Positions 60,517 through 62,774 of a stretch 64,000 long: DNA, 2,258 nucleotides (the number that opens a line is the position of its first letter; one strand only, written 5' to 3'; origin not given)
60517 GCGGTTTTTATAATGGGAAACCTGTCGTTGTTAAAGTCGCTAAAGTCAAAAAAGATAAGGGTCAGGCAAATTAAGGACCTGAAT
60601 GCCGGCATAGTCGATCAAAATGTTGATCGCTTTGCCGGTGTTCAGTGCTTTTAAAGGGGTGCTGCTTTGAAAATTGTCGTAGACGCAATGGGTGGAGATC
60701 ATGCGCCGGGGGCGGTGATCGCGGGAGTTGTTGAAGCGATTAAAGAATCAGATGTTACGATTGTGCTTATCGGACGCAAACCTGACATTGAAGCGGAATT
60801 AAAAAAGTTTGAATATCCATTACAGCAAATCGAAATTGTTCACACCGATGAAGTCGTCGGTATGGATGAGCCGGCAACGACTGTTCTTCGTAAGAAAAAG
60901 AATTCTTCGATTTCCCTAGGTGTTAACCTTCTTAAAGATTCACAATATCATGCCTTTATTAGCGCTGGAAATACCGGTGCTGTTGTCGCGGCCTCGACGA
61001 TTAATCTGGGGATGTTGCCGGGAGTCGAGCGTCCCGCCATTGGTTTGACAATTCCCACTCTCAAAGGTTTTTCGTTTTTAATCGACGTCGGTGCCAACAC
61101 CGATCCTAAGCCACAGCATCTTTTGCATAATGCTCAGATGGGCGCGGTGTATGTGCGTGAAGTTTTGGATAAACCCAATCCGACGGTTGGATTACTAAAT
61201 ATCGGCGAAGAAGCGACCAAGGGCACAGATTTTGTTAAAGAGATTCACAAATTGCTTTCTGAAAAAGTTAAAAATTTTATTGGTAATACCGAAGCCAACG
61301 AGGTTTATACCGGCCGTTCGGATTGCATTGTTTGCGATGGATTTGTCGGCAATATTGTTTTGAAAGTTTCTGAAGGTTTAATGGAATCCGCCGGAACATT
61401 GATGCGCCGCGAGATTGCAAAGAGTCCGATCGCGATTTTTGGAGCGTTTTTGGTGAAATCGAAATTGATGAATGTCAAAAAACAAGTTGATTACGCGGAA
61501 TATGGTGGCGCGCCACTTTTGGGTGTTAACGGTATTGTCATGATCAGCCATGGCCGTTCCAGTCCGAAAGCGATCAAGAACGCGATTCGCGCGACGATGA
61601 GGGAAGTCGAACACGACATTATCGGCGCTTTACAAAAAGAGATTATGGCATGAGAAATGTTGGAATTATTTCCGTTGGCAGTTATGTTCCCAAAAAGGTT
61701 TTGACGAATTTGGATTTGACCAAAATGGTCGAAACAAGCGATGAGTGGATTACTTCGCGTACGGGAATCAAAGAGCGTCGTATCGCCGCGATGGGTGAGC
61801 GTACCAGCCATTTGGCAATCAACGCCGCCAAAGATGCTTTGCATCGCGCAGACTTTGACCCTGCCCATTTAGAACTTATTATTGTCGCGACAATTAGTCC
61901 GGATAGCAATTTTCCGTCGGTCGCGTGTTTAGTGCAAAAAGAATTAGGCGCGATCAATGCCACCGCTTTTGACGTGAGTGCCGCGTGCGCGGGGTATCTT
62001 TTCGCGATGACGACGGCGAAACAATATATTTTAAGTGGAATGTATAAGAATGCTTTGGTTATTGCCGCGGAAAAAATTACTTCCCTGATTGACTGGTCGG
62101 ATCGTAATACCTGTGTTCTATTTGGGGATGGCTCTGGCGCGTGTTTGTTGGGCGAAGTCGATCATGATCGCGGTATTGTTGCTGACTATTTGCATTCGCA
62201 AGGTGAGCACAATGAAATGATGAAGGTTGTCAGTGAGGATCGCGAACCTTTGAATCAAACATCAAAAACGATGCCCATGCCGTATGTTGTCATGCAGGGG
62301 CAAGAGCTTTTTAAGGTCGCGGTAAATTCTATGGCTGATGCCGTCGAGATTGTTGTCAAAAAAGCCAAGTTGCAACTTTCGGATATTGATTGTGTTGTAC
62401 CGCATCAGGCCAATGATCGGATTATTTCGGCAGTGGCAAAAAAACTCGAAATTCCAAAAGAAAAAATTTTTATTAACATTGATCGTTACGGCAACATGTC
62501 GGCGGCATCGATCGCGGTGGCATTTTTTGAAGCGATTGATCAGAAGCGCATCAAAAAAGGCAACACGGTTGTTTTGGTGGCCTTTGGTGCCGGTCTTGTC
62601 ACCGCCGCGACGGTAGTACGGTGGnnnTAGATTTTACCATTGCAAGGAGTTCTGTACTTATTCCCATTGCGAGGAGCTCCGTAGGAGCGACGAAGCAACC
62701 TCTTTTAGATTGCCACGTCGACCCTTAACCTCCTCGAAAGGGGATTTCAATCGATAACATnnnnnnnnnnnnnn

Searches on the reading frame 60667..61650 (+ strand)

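Call 42: search_protein_families(library=pfam, proteins=[window:60667-61650:+])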
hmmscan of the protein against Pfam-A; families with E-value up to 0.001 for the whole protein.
window:60667-61650:+ (328 aa): 1 family
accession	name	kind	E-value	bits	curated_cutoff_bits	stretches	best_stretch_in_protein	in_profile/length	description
PF02504.20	FA_synthesis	-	2.8e-105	352.4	29.1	1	1-318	1-321/324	Fatty acid synthesis protein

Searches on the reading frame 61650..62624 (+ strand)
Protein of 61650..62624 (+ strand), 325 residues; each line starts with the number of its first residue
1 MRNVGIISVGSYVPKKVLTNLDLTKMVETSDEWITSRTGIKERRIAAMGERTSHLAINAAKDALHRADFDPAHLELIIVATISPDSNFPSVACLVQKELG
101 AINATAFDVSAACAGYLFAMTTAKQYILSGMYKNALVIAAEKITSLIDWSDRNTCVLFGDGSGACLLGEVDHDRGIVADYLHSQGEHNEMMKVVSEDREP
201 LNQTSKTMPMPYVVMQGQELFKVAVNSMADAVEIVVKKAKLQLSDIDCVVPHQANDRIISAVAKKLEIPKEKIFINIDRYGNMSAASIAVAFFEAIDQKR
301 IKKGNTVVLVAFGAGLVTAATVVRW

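Call 42: search_protein_families(library=pfam, proteins=[window:61650-62624:+])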
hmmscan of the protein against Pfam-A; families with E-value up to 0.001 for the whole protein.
window:61650-62624:+ (325 aa): 4 families
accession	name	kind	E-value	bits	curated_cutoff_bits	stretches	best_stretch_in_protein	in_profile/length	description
PF08541.16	ACP_syn_III_C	-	2.9e-35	120.7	26.6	1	237-325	2-90/90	3-Oxoacyl-[acyl-carrier-protein (ACP)] synthase III C terminal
PF08545.16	ACP_syn_III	-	1.5e-27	95.8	24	1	107-185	1-80/80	3-Oxoacyl-[acyl-carrier-protein (ACP)] synthase III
PF00108.29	Thiolase_N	-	3.7e-07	30.2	26.4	1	36-145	7-117/260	Thiolase, N-terminal domain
PF08392.18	FAE1_CUT1_RppA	-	0.00069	19.5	27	0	45-174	76-210/290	FAE1/Type III polyketide synthase-like protein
